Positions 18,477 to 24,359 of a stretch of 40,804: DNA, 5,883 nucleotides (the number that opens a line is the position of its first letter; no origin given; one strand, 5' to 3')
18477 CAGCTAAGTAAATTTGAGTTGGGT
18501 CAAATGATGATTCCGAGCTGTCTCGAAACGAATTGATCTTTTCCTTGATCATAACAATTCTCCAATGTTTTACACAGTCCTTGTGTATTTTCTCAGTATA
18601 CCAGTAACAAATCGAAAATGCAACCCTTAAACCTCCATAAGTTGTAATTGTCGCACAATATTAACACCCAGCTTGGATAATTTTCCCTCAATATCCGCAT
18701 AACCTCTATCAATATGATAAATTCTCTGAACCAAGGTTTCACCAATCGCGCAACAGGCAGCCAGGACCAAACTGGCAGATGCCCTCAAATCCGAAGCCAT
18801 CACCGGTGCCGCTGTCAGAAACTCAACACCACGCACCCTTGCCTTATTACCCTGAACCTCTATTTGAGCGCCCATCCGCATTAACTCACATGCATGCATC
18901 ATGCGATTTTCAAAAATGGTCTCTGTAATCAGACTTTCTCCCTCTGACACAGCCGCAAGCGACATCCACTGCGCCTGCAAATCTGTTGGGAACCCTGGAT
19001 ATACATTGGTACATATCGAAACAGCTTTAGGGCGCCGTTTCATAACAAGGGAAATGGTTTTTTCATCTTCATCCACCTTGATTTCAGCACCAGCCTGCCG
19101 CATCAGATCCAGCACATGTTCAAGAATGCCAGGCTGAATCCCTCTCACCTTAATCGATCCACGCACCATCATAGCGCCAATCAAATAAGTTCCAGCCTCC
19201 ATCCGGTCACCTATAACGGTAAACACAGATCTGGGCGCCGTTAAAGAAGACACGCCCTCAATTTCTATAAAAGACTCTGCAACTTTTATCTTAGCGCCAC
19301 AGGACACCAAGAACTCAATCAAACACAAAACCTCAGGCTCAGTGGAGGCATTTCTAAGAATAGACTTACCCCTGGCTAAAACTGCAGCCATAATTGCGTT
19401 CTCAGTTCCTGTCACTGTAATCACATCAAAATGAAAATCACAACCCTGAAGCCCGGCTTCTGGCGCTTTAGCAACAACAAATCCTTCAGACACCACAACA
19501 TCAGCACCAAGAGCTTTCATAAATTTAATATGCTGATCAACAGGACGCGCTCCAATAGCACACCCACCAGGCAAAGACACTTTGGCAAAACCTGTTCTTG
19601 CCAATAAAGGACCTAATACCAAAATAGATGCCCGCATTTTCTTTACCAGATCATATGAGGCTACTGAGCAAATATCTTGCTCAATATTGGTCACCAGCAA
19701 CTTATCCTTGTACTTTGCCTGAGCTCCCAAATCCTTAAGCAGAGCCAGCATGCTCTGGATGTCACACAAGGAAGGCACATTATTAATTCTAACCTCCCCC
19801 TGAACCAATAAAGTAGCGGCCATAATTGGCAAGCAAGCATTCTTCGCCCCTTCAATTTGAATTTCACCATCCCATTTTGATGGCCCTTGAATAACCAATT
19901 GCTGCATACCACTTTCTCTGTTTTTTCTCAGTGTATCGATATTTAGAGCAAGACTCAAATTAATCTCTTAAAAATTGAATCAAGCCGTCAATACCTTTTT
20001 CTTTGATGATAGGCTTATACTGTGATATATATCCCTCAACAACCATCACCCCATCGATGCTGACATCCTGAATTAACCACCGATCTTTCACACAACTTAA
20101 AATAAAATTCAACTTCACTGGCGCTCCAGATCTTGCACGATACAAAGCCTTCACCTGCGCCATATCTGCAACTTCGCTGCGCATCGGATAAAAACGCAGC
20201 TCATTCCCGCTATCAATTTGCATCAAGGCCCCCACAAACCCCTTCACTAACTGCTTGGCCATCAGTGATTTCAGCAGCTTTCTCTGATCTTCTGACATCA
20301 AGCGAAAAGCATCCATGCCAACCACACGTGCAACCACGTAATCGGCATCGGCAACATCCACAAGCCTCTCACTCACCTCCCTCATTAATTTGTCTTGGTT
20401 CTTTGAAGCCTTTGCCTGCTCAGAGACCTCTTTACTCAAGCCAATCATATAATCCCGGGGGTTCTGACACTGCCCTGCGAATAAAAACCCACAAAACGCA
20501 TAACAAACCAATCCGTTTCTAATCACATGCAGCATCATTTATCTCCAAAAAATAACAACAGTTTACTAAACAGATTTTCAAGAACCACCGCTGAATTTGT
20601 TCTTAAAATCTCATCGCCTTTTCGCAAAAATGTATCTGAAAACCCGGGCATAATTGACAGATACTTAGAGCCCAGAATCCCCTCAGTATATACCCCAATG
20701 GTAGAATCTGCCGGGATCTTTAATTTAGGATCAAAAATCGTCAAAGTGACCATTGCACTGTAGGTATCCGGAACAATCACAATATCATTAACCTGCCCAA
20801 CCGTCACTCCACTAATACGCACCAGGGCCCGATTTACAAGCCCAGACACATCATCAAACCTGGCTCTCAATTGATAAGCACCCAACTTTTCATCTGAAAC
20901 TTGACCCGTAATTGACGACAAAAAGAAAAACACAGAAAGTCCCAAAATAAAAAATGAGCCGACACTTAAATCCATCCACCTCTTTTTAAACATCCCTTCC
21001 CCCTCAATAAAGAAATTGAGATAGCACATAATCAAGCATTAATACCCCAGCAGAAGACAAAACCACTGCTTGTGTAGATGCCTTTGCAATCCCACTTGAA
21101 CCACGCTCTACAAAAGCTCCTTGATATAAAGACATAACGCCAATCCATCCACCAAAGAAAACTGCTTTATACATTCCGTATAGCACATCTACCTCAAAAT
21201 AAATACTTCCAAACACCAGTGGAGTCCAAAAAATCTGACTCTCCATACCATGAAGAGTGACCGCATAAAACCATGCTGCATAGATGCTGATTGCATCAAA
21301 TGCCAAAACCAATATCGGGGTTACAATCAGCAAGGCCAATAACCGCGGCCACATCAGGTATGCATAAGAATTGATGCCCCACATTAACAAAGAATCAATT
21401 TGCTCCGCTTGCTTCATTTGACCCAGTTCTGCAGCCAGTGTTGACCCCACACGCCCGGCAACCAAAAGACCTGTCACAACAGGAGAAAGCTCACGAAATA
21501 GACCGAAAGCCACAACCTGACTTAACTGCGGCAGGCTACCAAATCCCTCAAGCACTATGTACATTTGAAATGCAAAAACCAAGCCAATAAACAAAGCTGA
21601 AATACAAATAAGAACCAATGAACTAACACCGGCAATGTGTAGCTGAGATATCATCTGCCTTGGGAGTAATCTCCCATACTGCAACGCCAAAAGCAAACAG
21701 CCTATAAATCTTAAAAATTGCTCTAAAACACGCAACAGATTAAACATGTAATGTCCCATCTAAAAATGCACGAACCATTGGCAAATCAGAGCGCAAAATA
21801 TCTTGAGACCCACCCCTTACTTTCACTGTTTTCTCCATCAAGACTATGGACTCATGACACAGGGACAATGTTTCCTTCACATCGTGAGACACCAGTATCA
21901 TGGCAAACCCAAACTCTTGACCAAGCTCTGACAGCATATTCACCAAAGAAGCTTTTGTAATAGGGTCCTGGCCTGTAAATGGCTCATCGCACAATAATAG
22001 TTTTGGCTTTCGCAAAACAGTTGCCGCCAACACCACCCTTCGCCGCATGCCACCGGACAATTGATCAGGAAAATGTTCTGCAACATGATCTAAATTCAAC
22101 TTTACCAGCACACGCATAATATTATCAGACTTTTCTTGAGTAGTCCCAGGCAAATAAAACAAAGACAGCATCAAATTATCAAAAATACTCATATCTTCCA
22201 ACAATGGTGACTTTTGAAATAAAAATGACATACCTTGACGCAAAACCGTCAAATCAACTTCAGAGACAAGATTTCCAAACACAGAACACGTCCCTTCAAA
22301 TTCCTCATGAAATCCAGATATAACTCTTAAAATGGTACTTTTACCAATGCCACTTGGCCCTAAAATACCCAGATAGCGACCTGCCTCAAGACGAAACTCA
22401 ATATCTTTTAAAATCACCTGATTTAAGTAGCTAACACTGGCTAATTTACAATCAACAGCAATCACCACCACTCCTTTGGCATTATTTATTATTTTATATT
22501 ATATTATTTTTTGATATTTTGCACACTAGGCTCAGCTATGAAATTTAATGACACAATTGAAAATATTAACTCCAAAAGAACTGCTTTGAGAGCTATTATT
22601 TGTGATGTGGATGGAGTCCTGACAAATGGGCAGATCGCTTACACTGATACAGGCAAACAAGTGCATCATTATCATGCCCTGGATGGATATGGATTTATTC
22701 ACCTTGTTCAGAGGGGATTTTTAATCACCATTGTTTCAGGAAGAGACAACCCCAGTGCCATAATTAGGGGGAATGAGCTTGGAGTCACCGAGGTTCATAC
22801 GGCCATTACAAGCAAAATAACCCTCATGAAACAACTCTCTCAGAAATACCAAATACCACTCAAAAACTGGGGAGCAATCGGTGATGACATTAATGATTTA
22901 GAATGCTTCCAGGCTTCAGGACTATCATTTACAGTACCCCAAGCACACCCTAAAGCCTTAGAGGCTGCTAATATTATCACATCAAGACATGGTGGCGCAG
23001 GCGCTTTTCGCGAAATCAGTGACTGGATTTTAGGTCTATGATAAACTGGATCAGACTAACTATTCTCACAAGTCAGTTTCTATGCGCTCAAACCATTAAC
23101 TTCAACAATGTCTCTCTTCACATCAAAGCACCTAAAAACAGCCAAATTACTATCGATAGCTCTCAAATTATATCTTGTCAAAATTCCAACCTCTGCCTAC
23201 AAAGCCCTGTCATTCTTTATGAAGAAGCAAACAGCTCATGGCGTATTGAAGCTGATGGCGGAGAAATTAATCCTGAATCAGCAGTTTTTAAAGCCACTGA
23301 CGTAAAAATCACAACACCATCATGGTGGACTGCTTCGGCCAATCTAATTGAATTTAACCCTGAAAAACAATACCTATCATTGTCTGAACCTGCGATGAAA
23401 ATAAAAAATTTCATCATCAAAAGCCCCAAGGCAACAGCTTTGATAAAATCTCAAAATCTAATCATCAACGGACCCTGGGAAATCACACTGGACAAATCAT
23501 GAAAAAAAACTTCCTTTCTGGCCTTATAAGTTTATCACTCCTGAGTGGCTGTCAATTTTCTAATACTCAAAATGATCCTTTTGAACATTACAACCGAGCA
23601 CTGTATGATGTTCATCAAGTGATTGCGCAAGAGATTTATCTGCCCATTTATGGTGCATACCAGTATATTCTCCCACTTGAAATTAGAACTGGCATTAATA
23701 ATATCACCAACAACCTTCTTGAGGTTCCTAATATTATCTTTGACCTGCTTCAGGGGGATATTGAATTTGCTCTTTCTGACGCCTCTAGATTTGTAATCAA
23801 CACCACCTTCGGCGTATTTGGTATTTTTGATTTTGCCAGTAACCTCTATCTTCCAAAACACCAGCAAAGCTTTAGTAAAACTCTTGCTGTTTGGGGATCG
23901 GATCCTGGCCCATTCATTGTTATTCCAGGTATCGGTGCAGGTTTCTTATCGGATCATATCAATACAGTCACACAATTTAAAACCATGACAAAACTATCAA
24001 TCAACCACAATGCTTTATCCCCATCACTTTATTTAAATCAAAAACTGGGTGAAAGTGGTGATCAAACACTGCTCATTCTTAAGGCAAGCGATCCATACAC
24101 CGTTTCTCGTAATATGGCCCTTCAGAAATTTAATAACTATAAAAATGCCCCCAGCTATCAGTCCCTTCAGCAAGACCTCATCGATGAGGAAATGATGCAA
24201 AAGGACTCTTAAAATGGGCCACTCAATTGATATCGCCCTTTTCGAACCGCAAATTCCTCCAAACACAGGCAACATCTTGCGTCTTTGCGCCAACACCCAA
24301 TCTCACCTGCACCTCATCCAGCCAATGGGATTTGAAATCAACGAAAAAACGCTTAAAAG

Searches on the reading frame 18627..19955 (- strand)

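Call 8: search_protein_families(library=pfam, proteins=[window:18627-19955:-], max_evalue=0.001)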
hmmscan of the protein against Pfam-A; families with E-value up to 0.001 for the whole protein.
window:18627-19955:- (442 aa): 1 family
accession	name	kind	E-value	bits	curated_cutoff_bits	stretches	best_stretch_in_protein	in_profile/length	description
PF00275.25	EPSP_synthase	-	1.1e-94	318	22.8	1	23-426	2-417/417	EPSP synthase (3-phosphoshikimate 1-carboxyvinyltransferase)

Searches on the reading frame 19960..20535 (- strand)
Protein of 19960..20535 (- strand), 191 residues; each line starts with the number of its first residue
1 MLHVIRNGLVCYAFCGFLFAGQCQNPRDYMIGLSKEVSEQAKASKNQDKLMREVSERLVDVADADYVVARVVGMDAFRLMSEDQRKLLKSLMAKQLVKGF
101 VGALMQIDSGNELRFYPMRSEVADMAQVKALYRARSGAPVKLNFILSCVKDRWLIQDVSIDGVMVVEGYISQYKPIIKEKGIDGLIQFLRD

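Call 8: search_protein_families(library=pfam, proteins=[window:19960-20535:-], max_evalue=0.001)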
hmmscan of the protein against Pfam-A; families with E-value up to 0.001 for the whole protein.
window:19960-20535:- (191 aa): 1 family
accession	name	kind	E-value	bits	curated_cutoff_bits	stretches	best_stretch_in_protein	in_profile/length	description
PF05494.18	MlaC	-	4.8e-24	85.5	26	1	39-190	14-165/166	MlaC protein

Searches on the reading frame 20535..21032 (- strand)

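Call 8: search_protein_families(library=pfam, proteins=[window:20535-21032:-], max_evalue=0.001)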
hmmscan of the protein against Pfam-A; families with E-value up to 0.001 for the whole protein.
window:20535-21032:- (165 aa): 1 family
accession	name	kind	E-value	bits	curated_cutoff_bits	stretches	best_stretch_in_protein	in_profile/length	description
PF02470.25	MlaD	-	3e-19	69.5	25.1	1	52-130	2-81/81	MlaD protein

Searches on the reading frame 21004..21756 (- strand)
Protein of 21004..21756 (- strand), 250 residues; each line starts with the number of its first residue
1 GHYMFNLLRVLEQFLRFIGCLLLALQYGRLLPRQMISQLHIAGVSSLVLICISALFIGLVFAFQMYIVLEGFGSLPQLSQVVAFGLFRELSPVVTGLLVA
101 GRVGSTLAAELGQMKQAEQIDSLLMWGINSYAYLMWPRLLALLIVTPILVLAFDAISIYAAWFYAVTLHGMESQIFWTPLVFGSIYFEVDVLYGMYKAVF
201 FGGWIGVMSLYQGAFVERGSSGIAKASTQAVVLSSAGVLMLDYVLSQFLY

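Call 74: search_protein_families(library=ncbifam, proteins=[window:21004-21756:-], max_evalue=0.001)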
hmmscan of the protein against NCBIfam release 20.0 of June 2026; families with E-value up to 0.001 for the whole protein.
window:21004-21756:- (250 aa): 2 families
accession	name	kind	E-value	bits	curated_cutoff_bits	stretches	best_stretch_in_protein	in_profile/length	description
NF033619.1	perm_MlaE_1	exception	2.3e-59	201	315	1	2-249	5-251/253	lipid asymmetry maintenance ABC transporter permease subunit MlaE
TIGR00056.1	TIGR00056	subfamily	3.9e-56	190.6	212.2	1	15-249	21-256/260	MlaE family lipid ABC transporter permease subunit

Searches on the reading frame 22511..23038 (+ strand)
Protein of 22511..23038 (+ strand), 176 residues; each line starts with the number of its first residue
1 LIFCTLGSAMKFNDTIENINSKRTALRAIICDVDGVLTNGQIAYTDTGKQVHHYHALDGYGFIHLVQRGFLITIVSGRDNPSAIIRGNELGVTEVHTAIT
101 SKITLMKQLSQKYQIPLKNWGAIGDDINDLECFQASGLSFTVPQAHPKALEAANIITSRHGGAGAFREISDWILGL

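Call 74: search_protein_families(library=ncbifam, proteins=[window:22511-23038:+], max_evalue=0.001)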
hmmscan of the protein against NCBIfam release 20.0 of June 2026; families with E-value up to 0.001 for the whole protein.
window:22511-23038:+ (176 aa): 14 families
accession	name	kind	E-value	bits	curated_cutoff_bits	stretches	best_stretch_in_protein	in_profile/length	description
TIGR01670.1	KdsC-phosphatas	subfamily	9.5e-36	123.1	106.95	1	27-174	2-149/154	3-deoxy-D-manno-octulosonate 8-phosphate phosphatase, YrbI family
NF007019.0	PRK09484.1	equivalog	1.9e-32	112.4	208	1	14-174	13-173/187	3-deoxy-manno-octulosonate-8-phosphatase KdsC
NF058599.1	KDN-9-PPhBT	equivalog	8.5e-27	94.2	180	1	27-174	3-150/152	3-deoxy-D-glycero-D-galacto-nonulopyranosonate 9-phosphatase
TIGR02726.1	phenyl_P_delta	equivalog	5.2e-19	69.1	281.95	1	26-174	7-155/169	phenylphosphate carboxylase subunit delta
TIGR00099.1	Cof-subfamily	subfamily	1.3e-11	44.6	137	1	93-159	180-246/256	Cof-type HAD-IIB family hydrolase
NF002245.0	PRK01158.1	equivalog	7.5e-11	41.8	198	1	100-169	156-225/233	phosphoglycolate phosphatase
TIGR01487.1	Pglycolate_arch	equivalog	1.2e-07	31.8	122.75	1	98-165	144-211/215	phosphoglycolate phosphatase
TIGR01662.1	HAD-SF-IIIA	subfamily_domain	9.6e-07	29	44.6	1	27-140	1-135/141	HAD-IIIA family hydrolase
NF008350.0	PRK11133.1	equivalog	1.6e-06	27.5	413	1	101-157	248-303/324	phosphoserine phosphatase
TIGR01484.1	HAD-SF-IIB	subfamily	5.4e-06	26.6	41.8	1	94-142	173-221/221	HAD-IIB family hydrolase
TIGR01482.1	SPP-subfamily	subfamily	2.7e-05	23.8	107.15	1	106-164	154-212/225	sucrose-phosphate phosphatase subfamily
NF006506.0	PRK08942.1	equivalog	6.6e-05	22.5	178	0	104-138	107-141/182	D-glycero-beta-D-manno-heptose 1,7-bisphosphate 7-phosphatase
NF007806.0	PRK10513.1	equivalog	0.00017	21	273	1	100-174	195-269/270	sugar-phosphatase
NF045966.1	YcsE_rel_Pase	equivalog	0.00023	20.7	220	0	100-169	190-259/265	YcsE-related riboflavin metabolism phosphatase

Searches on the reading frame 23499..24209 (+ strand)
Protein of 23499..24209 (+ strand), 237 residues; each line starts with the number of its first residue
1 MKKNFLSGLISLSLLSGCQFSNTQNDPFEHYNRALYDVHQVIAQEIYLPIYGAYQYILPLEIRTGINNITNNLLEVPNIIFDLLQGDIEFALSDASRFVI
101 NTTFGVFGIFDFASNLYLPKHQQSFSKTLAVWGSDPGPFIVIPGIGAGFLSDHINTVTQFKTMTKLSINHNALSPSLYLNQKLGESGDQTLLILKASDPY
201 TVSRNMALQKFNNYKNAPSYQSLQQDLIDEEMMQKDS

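Call 9: search_protein_families(library=pfam, proteins=[window:23499-24209:+], max_evalue=0.001)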
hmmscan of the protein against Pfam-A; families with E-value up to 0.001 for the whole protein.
window:23499-24209:+ (237 aa): 1 family
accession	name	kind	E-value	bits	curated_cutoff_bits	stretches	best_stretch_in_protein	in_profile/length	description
PF04333.18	MlaA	-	1.8e-43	148.9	25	1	25-210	2-191/195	MlaA lipoprotein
